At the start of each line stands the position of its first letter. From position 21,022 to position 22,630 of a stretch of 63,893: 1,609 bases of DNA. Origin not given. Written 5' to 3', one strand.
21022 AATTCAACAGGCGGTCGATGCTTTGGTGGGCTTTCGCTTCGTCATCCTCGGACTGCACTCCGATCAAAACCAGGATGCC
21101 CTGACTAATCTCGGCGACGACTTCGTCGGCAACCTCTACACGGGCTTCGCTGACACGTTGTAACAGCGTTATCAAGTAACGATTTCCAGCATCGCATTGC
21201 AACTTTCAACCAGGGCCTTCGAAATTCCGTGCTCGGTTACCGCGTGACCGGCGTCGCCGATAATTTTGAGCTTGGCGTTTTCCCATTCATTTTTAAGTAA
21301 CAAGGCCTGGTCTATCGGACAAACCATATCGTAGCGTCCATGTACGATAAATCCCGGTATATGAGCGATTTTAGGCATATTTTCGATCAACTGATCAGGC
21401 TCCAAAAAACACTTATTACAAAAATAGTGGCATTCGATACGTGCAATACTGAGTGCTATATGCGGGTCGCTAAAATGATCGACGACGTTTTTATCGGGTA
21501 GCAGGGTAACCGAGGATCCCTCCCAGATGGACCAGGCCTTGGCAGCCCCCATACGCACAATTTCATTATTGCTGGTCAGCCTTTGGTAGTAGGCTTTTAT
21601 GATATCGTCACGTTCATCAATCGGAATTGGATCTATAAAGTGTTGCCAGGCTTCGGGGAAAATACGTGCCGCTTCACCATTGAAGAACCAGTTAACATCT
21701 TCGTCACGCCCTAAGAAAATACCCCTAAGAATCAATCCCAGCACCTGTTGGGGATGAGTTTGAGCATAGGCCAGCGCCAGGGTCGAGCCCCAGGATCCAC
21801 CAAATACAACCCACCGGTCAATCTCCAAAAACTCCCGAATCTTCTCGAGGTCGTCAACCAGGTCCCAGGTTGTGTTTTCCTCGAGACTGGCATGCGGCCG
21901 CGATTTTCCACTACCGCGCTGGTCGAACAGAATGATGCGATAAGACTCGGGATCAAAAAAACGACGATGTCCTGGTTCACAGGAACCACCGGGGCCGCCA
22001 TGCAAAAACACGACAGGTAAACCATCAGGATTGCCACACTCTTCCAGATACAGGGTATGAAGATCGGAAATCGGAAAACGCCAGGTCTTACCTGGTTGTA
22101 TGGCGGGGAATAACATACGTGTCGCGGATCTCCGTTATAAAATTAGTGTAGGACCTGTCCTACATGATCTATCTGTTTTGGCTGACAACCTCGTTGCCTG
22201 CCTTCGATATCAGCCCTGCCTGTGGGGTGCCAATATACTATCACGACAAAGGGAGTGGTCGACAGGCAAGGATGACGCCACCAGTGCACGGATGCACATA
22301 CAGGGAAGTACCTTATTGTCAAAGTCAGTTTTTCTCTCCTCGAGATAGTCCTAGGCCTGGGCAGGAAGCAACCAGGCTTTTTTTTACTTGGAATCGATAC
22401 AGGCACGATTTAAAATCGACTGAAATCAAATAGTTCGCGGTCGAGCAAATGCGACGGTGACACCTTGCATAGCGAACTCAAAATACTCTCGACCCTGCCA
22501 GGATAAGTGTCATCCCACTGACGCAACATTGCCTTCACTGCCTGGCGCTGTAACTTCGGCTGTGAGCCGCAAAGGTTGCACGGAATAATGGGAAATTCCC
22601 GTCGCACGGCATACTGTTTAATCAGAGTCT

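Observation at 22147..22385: Unannotated Csr/Rsm-type sRNA with a GacA/UvrY box between pip and ttcA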

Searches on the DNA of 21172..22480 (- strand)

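Call 4: search_rna_families(source=window, start=22050, end=22480, threshold=evalue, max_evalue=10, show_alignments=5)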
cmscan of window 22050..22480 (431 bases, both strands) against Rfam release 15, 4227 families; matches with E-value up to 10: 3.
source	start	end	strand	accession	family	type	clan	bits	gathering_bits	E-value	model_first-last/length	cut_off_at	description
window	22333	22385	+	RF02278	Betaproteobacteria_toxic_sRNA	Gene; sRNA;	-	15.9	50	1.2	1-64/64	no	Betaproteobacteria toxic small RNA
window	22298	22389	+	RF01906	HOTAIR_3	Gene; lncRNA;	-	10.6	80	7.3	1-98/98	no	HOTAIR conserved region 3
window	22327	22340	+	RF01072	TMV_UPD-PK3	Cis-reg;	-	10.1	34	9.9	3-16/31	no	Pseudoknot of upstream pseudoknot domain (UPD) of the 3'UTR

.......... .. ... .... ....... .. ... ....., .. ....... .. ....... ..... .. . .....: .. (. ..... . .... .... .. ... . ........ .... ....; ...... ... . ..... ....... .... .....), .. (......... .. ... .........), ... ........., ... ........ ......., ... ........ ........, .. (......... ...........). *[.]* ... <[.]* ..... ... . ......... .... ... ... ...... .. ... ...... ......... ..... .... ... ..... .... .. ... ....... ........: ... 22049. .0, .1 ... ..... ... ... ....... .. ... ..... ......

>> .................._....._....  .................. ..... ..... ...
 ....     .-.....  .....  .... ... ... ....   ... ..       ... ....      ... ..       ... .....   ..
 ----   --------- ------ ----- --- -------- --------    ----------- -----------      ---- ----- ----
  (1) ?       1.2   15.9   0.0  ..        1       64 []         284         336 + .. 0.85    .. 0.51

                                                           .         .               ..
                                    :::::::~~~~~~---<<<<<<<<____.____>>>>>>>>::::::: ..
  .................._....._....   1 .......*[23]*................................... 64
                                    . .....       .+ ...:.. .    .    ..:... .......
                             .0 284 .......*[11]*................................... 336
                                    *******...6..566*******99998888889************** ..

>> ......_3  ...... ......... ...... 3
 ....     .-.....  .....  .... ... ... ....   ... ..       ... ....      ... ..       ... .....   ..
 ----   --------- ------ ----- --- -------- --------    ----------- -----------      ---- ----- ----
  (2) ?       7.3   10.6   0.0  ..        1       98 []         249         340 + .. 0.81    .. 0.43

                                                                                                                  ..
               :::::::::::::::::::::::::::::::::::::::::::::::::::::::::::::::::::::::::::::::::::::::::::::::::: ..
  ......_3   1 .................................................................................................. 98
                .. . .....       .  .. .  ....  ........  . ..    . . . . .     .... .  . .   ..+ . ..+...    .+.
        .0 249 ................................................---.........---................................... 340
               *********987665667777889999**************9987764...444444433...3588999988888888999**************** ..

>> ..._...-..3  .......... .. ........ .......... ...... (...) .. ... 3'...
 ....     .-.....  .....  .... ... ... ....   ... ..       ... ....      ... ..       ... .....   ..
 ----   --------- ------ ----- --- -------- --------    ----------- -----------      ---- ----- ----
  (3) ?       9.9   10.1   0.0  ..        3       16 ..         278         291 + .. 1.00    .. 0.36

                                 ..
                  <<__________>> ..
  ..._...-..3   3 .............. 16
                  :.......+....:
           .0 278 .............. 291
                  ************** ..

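Call 19: search_rna_families(sources=[L001, L002, L003, L004, L005, L006, L007, L008, L009, L010, L013, L014, L015, L016, L017, L018, L019, L020, L021, L022], threshold=gathering)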
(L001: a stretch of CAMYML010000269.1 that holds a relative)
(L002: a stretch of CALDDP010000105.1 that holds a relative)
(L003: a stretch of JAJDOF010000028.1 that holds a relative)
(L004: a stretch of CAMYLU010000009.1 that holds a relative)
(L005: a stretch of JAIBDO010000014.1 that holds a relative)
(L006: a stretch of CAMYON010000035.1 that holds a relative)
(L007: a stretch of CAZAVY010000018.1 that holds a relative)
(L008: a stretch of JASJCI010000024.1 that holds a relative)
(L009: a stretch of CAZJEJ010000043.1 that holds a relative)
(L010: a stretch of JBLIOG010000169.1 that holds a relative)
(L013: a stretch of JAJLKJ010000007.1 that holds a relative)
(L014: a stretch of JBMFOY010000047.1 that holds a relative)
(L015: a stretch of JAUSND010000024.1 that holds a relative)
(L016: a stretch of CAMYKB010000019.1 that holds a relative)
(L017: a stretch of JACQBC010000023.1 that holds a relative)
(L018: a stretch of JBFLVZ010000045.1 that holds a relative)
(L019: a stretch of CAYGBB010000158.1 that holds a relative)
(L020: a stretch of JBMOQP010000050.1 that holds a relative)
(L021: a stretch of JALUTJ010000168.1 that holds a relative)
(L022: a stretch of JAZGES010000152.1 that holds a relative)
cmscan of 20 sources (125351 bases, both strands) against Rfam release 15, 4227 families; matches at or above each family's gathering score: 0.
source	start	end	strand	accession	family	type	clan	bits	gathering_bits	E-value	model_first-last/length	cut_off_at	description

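Call 35: build_rna_model(alignment_id=A1, structure=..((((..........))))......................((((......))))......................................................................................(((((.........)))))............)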
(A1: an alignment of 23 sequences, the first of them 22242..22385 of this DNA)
Model R1 built from alignment A1 (23 sequences, 173 columns); structure: as given.
model positions 143; base pairs 13; branch points 2; effective number of sequences 3.04; information 0.59 bits per position. Calibrated on 0.2 Mb of random sequence (short: E-values are rough).
structure used (alignment columns):
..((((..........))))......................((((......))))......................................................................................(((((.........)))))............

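Call 36: search_with_rna_model(model_id=R1, sources=[window, L001, L002, L003, L004, L005, L006, L007, L008, L009, L010, L011, L012, L013, L014, L015, L016, L017, L018, L019, L020, L021, L022, L023, L024, L025, L026, L027, L028, L029, L030, L031, L032, L033, L034, L035, L036, L037, L038, L039, L040, L041, L042, L043, L044, L045, L046, L047, L048, L049, L050, L051, L052, L053, L054, L055, L056, L057, L058, L059, L060, L061, L062, L063, L064, L065, L066, L067, L068, L069, L070, L071, L072, L073, L074, L075, L076, L077, L078, L079, L080], max_evalue=1)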
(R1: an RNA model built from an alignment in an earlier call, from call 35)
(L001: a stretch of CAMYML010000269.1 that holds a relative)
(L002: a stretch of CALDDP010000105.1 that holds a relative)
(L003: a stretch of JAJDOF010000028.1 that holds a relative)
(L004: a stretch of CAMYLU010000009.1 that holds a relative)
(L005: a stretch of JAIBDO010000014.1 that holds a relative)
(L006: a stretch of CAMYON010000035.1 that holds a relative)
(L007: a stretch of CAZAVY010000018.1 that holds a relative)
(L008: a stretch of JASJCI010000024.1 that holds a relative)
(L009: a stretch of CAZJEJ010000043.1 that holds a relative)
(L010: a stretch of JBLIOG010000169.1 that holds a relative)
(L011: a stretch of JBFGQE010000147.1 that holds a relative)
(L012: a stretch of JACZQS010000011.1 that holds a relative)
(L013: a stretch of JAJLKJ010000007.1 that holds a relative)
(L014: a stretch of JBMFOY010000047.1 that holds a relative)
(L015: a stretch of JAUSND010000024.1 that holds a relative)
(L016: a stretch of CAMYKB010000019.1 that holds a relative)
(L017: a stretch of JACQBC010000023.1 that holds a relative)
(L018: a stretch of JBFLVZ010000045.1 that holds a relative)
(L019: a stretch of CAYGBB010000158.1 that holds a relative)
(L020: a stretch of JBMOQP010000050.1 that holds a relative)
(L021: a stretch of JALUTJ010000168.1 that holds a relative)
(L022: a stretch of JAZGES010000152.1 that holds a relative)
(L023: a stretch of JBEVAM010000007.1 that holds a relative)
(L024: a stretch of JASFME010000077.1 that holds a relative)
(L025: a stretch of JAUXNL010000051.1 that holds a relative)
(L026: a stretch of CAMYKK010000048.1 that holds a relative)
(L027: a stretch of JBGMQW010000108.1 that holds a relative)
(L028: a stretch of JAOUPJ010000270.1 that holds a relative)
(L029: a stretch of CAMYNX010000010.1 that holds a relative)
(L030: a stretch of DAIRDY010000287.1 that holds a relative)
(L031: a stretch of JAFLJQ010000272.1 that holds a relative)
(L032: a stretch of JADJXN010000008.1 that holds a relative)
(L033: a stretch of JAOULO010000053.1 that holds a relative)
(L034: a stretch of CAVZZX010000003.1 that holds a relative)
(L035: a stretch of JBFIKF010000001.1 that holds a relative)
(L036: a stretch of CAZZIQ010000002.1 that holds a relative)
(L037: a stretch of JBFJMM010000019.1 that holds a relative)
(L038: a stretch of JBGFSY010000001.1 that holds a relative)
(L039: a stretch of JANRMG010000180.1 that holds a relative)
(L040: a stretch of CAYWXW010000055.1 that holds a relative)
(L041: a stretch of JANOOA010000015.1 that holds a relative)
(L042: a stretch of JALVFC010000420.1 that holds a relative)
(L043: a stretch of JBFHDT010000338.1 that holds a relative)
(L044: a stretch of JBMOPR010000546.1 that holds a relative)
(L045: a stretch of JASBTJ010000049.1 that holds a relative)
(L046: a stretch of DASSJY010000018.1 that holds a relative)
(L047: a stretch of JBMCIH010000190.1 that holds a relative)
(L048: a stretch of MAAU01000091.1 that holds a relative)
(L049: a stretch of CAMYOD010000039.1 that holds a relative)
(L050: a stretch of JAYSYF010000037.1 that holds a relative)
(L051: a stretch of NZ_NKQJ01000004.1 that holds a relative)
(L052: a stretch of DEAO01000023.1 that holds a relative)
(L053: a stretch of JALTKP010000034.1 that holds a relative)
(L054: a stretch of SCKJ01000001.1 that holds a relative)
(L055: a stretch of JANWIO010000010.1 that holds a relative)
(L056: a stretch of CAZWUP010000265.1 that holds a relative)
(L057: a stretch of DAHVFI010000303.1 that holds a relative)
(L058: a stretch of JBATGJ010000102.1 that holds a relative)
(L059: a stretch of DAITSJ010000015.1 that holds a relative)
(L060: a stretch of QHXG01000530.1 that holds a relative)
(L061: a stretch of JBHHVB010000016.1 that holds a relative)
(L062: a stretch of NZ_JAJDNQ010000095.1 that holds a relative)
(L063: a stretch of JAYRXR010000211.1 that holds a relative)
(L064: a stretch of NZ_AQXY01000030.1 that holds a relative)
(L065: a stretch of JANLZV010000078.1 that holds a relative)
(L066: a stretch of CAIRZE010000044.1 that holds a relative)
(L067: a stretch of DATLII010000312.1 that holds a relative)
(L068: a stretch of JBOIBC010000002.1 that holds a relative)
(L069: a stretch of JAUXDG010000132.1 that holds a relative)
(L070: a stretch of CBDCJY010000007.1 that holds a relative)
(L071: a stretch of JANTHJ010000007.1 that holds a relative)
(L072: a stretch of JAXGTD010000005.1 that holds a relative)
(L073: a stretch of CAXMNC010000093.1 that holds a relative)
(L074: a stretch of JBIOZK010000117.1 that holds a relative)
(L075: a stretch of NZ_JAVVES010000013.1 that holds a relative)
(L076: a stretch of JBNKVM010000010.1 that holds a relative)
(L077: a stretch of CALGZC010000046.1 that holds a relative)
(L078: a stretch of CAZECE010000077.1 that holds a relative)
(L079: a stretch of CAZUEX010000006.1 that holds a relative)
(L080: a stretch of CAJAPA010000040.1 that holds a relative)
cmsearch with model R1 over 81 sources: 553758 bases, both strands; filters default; matches with E-value up to 1: 13.
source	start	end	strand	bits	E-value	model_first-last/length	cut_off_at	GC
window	22242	22385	+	142.3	8.6e-38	1-143/143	no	0.51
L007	2734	2875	-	140.9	2.1e-37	1-143/143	no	0.48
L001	292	432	-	138.2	1.2e-36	1-143/143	no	0.51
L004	2737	2878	-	129.1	4.6e-34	1-143/143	no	0.51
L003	2727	2878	-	119.3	2.8e-31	1-143/143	no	0.52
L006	2738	2876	-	112.2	2.9e-29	1-143/143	no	0.53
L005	2732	2879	-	93.1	6.8e-24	1-143/143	no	0.51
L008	2748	2880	-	80.9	2e-20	1-143/143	no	0.63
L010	2657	2758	-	37.6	3.6e-08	1-143/143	no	0.51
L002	2763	2877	-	36.2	8.9e-08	1-143/143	no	0.53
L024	2198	2305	-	12.6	0.41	1-143/143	no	0.51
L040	4448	4532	+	12.4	0.49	1-143/143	no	0.52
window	23238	23274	-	11.7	0.77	97-133/143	no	0.49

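Call 47: search_rna_families(sources=[L013, L016, L057, L062, L068, L010], threshold=evalue, max_evalue=10)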
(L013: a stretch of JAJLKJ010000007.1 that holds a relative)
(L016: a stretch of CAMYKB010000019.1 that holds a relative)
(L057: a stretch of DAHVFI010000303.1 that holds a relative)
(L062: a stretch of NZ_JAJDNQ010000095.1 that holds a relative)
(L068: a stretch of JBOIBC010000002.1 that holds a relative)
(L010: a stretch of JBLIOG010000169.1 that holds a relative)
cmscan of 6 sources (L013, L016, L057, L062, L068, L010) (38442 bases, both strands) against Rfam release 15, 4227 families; matches with E-value up to 10: 6.
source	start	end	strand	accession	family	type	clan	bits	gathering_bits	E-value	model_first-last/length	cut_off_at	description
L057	1041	1077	-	RF03006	M23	Gene; sRNA;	-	23.1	41.2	3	1-53/53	no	M23 RNA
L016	2472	2544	-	RF02676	Esr41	Gene; sRNA;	-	22.3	102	4.6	1-74/74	no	Enterohemorrhagic E. coli sRNA 41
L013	1377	1446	-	RF03791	mir-4526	Gene; miRNA;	-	22.2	100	9.3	1-87/87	no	mir-4526 microRNA precursor family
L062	1825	1900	+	RF01059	mir-598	Gene; miRNA;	-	21.1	69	5.8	1-80/80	no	mir-598 microRNA precursor family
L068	2689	2765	-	RF02837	anti-hemB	Gene; sRNA;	-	20.3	49.5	1.7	1-81/81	no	Burkholderia RNA 7 (anti-hemB)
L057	2699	2757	-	RF02837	anti-hemB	Gene; sRNA;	-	19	49.5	4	1-81/81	no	Burkholderia RNA 7 (anti-hemB)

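Call 68: search_with_rna_model(model_id=R1, sources=[L081, L082, L083, L084, L085, L086, L087, L088, L089, L090, L091, L092, L093, L094, L095, L096, L097, L098, L099, L100, L101, L102, L103, L104, L105, L106, L107, L108, L109, L110, L111, L112, L113, L114, L115, L116, L117, L118, L119, L120, L121, L122, L123, L124, L125, L126, L127, L128, L129, L130, L131, L132, L133, L134, L135, L136, L137, L138, L139, L140, L141, L142, L143, L144, L145, L146, L147, L148, L149, L150, L151, L152, L153, L154, L155, L156, L157, L158, L159, L160, L161, L162], max_evalue=0.1)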
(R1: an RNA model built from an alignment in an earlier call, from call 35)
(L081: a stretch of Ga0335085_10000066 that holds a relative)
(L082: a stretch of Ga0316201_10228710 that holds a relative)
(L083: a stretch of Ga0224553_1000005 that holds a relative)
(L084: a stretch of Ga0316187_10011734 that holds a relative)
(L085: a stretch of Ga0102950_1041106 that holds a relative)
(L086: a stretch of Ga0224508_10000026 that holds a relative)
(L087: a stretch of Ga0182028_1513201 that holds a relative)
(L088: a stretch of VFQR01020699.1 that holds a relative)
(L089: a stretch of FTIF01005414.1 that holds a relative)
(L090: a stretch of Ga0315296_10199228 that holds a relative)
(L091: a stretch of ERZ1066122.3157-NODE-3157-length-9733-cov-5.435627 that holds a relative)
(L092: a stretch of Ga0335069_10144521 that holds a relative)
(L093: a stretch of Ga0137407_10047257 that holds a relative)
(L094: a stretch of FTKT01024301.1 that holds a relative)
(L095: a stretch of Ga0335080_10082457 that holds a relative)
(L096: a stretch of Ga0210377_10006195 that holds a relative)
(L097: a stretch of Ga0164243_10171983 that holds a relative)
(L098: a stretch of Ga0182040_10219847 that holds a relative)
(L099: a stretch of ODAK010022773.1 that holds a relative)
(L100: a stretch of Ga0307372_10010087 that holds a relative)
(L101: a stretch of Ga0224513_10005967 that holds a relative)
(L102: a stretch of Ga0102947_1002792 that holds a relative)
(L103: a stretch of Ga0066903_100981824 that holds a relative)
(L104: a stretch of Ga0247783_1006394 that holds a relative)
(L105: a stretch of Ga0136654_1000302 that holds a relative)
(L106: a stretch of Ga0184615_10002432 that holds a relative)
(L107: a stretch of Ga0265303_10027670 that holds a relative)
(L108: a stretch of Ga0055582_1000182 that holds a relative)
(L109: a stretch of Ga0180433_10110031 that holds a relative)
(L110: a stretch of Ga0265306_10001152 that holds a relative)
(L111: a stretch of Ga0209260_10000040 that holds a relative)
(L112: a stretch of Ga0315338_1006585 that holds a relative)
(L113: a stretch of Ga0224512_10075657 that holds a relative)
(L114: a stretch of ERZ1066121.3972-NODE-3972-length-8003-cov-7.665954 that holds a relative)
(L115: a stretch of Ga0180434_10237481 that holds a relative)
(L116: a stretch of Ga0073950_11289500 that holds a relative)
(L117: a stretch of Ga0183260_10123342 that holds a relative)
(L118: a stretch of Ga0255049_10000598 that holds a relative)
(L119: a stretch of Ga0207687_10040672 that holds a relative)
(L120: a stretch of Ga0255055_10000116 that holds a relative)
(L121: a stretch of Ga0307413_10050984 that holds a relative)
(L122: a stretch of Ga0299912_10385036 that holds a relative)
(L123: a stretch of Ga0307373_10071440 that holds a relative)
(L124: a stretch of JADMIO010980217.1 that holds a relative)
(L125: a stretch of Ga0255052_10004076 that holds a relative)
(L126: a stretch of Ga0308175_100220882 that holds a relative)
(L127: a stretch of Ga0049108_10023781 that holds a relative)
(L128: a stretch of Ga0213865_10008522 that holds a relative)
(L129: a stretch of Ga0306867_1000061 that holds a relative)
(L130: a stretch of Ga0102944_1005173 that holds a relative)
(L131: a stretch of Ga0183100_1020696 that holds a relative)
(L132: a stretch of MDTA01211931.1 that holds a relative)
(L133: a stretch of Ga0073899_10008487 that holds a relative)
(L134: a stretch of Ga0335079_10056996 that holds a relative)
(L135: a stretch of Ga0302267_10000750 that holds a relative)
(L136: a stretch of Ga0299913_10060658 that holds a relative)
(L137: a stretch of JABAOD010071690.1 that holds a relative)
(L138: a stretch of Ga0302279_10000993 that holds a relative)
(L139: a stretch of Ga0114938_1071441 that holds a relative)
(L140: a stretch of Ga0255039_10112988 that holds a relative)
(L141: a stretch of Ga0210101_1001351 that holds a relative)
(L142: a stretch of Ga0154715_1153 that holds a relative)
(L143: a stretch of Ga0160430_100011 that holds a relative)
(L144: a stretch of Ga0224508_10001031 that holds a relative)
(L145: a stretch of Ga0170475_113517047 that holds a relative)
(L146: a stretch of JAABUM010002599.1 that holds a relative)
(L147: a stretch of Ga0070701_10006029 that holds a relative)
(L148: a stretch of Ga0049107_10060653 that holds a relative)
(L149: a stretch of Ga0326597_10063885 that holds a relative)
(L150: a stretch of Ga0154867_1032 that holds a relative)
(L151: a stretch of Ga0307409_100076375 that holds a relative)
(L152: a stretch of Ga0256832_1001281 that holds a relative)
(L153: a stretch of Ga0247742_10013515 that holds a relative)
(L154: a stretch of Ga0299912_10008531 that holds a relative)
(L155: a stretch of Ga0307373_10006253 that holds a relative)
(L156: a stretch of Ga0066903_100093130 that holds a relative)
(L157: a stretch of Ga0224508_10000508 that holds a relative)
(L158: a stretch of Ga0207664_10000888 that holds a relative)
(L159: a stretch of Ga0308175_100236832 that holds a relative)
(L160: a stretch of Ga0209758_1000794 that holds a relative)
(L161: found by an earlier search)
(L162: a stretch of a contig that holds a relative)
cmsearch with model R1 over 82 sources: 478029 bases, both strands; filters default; matches with E-value up to 0.1: 19.
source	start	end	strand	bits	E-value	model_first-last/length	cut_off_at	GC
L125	4007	4148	-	142.1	8.5e-38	1-143/143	no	0.52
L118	10421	10562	+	140.9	1.8e-37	1-143/143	no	0.51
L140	755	896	+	139.9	3.5e-37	1-143/143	no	0.54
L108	1194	1336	+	135.2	7.3e-36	1-143/143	no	0.51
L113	437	577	+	134.8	9.6e-36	1-143/143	no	0.5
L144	7550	7692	+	134.1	1.5e-35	1-143/143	no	0.52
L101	3237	3378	+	133.9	1.8e-35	1-143/143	no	0.52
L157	4630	4771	+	133.9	1.8e-35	1-143/143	no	0.52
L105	3061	3200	+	127.7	1e-33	1-143/143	no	0.5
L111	2957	3096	-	124.2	9.5e-33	1-143/143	no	0.51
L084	4933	5084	+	119.3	2.4e-31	1-143/143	no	0.52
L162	5237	5378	+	115.9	2.1e-30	1-143/143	no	0.48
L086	2581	2721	+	114.2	6.5e-30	1-143/143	no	0.53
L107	3150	3290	-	112.7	1.7e-29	1-143/143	no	0.49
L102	559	694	+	111.6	3.6e-29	1-143/143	no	0.54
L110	221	361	-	110.4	7.6e-29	1-143/143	no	0.49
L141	3190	3328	+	100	6.9e-26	1-143/143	no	0.57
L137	152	280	-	68.4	6.1e-17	1-143/143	no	0.54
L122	357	456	-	16.1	0.038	1-143/143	no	0.58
